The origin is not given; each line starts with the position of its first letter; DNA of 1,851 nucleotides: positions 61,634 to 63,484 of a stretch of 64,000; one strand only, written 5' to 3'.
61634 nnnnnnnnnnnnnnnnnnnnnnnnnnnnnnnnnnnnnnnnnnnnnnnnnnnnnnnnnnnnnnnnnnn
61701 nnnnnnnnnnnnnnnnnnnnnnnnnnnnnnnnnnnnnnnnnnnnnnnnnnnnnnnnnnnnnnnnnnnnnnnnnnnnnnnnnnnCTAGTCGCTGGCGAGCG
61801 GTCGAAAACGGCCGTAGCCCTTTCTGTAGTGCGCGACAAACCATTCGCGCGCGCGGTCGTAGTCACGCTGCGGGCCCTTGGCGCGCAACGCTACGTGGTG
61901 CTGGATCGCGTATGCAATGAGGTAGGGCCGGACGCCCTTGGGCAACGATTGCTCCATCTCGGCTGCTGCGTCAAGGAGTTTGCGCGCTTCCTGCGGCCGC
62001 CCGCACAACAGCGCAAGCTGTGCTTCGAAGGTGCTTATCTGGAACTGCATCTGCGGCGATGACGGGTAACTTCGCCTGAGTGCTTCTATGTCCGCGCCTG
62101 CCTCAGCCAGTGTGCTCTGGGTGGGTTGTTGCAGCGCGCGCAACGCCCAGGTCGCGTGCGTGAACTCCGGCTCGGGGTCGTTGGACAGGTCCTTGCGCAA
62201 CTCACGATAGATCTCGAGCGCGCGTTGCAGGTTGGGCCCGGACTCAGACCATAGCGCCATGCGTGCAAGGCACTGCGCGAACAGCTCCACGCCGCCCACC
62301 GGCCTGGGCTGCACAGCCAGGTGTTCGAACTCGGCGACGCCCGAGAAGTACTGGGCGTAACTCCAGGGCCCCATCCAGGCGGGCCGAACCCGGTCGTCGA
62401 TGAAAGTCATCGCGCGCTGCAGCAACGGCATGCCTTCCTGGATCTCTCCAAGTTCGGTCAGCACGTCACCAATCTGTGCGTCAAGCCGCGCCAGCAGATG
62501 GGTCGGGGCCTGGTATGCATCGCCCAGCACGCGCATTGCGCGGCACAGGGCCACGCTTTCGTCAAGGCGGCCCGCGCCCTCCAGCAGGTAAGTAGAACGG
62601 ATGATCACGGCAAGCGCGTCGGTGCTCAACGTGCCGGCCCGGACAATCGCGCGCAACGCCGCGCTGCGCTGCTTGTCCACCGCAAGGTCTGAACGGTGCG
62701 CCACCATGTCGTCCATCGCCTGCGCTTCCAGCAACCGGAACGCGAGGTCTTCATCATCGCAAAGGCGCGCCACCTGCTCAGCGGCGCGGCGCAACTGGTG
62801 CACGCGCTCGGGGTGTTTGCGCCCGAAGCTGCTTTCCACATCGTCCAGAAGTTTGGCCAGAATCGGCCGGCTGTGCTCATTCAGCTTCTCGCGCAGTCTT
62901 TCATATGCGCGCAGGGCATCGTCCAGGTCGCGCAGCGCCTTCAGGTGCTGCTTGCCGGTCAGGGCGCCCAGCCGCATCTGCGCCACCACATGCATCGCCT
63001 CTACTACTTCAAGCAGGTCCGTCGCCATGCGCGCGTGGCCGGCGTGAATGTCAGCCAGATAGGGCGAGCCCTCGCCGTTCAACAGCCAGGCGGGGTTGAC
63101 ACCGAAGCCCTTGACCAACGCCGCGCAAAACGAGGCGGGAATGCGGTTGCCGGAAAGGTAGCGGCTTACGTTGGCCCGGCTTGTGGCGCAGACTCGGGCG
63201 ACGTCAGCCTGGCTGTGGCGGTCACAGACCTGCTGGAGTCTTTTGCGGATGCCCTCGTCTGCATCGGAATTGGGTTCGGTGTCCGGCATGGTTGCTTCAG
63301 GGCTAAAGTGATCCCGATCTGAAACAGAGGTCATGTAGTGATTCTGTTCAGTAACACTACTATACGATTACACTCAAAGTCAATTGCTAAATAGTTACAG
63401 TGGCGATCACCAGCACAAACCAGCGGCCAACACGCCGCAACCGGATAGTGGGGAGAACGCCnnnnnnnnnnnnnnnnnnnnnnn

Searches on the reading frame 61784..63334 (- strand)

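Call 78: search_protein_families(library=pfam, proteins=[window:61784-63334:-], max_evalue=0.0001)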
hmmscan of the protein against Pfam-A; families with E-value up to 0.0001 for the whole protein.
window:61784-63334:- (516 aa): 2 families
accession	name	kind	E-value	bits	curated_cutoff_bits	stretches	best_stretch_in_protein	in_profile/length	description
PF13424.12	TPR_12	-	7.2e-06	26.6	30.1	0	438-475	10-47/77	Tetratricopeptide repeat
PF17874.7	TPR_MalT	-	2.5e-05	24.2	45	0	177-313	16-153/336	MalT-like TPR region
